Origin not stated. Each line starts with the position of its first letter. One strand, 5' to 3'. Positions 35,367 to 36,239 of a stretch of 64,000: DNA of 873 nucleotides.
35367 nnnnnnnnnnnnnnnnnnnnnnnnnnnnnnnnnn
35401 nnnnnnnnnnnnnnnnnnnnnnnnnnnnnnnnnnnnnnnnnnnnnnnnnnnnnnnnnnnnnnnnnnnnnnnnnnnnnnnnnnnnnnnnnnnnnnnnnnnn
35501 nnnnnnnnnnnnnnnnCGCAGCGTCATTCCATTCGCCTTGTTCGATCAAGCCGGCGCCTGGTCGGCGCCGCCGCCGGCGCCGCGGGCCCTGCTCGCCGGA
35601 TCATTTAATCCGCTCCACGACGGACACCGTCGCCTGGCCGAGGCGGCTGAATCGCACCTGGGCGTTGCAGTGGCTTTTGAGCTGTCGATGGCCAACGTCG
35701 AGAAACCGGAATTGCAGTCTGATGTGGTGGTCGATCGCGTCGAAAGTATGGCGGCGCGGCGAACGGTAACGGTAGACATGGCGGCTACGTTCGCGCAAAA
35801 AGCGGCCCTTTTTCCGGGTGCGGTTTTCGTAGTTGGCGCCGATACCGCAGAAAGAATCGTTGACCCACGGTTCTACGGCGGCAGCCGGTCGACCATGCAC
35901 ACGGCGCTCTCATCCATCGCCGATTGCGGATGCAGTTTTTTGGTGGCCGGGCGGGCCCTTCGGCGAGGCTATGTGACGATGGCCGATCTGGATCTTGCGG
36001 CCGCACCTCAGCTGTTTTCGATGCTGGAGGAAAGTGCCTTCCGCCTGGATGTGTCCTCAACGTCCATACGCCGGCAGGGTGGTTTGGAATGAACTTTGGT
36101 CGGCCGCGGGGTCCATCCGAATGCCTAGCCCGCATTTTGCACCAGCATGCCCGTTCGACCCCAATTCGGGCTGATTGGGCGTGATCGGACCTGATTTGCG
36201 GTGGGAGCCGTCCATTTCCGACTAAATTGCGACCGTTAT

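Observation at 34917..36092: Single polypeptide fusing a CinA-C/PncC-like (NMN deamidase) domain to a NadD/NMNAT-like adenylyltransferase domain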

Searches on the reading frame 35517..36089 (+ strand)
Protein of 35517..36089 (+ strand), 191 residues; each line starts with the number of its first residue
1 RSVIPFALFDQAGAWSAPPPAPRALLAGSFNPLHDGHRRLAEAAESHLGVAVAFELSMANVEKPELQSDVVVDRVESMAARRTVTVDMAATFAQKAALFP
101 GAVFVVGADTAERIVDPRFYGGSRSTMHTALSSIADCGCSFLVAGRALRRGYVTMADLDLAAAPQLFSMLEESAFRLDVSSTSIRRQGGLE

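Call 47: predict_structure(alignment_id=A2)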
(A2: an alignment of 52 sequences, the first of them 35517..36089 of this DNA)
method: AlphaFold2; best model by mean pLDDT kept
length: 191 residues; sequences in the alignment: 52
mean_pLDDT: 89.1   pTM: 0.86
mean pLDDT of the five models: 89.1, 88.4, 87.7, 87.4, 86.9
residues with pLDDT >= 90: 130; 70-90: 43; 50-70: 13; < 50: 5
segments of 3 or more residues with pLDDT < 50: 189-191
pLDDT, mean of each block of 10 residues (from residue 1): 79 87 91 88 97 94 91 91 94 96 96 95 97 98 89 89 97 74 56 39
secondary structure, 60 per line:
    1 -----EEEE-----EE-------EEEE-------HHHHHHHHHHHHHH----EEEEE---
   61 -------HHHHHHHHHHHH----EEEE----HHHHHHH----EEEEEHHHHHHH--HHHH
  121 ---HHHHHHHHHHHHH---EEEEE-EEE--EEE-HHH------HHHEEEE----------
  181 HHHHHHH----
elements in order: E6-9 E24-27 H35-48 E53-57 H68-79 E84-87 H92-98 E103-107 H108-114 H117-120 H124-136 E140-144 E146-148 E151-153 E167-170 H181-187

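Call 50: fold_search(model_id=the predicted structure, library=pdb)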
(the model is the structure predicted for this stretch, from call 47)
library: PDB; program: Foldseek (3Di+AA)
matches with E <= 10: 1474; with E <= 0.001: 7
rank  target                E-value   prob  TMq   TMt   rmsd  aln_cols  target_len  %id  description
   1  1kaq_A                8.4e-06  1.00  0.56  0.57   4.6       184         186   18  Structure of Bacillus subtilis Nicotinic Acid Mononucleotide Adenylyl Transferase (released 2002-07-12)
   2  3e27_D                3.0e-05  1.00  0.52  0.53   4.5       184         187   17  Nicotinic acid mononucleotide (NaMN) adenylyltransferase from Bacillus anthracis: product complex (released 2008-09-09)
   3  3e27_B                9.5e-05  1.00  0.51  0.52   5.2       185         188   16  Nicotinic acid mononucleotide (NaMN) adenylyltransferase from Bacillus anthracis: product complex (released 2008-09-09)
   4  6kh2_A                1.1e-04  1.00  0.52  0.48   5.4       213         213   17  Crystal structure of Nicotinic acid mononucleotide adenylyltransferase mutant P22K/Y84V/Y118D/C132L/W176Y from Escheri (released 2020-07-15)
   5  3e27_A                3.2e-04  1.00  0.53  0.54   4.6       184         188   16  Nicotinic acid mononucleotide (NaMN) adenylyltransferase from Bacillus anthracis: product complex (released 2008-09-09)
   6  1k4k_B                5.3e-04  1.00  0.49  0.46   6.6       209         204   19  Crystal structure of E. coli Nicotinic acid mononucleotide adenylyltransferase (released 2002-10-08)
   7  1j70_C                5.6e-04  1.00  0.46  0.21   6.8       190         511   17  CRYSTAL STRUCTURE OF YEAST ATP SULFURYLASE (released 2003-06-17)
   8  1r6x                  1.2e-03  0.99  0.43  0.25   6.7       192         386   17  The Crystal Structure of a Truncated Form of Yeast ATP Sulfurylase, Lacking the C-Terminal APS Kinase-like Domain, in co (released 2003-11-11)
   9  1j70_A                1.5e-03  1.00  0.46  0.21   6.8       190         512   17  CRYSTAL STRUCTURE OF YEAST ATP SULFURYLASE (released 2003-06-17)
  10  2h29_A                1.8e-03  1.00  0.50  0.51   5.5       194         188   14  Crystal structure of Nicotinic acid mononucleotide Adenylyltransferase from Staphylococcus aureus: product bound form  (released 2006-08-08)
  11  5deo_A                2.3e-03  1.00  0.53  0.53   5.0       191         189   19  Mycobacterium abscessus NadD in complex with nicotinic acid adenine dinucleotide (released 2016-08-24)
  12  1g8f                  8.1e-03  0.97  0.45  0.21   6.7       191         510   16  ATP SULFURYLASE FROM S. CEREVISIAE (released 2001-05-23)
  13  5llt_A                8.7e-03  0.87  0.37  0.35   6.5       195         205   10  Plasmodium falciparum nicotinic acid mononucleotide adenylyltransferase complexed with NaAD (released 2016-11-30)
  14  1jec                  1.2e-02  0.96  0.45  0.21   6.8       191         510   17  Crystal Structure of ATP Sulfurylase in complex with thiosulfate (released 2001-11-14)
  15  2gks_B                1.5e-02  0.87  0.37  0.17   6.8       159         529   15  Crystal Structure of the Bi-functional ATP Sulfurylase-APS Kinase from Aquifex aeolicus, a Chemolithotrophic Thermophi (released 2007-03-06)
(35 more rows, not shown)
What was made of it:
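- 35574..36089 (+): Pof1-type / NadD-like nucleotidyltransferase domain (residues 212-383). Foldseek top hits are NadD (call 50).
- On NadD (NaMN adenylyltransferase, TIGR00482 / PRK00071): Foldseek top hits are NadD 1kaq, 3e27, 1k4k, 2h29 and 5deo (call 50).
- Closest known: Bacterial NadD. Same: Nearest solved folds of the C domain (1kaq E=8e-6, TM 0.56; call 50).
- The nearest solved folds are NadD enzymes, which prefer NaMN (call 50). The nearest solved folds of the C domain are NaMN-preferring NadD enzymes (call 50).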
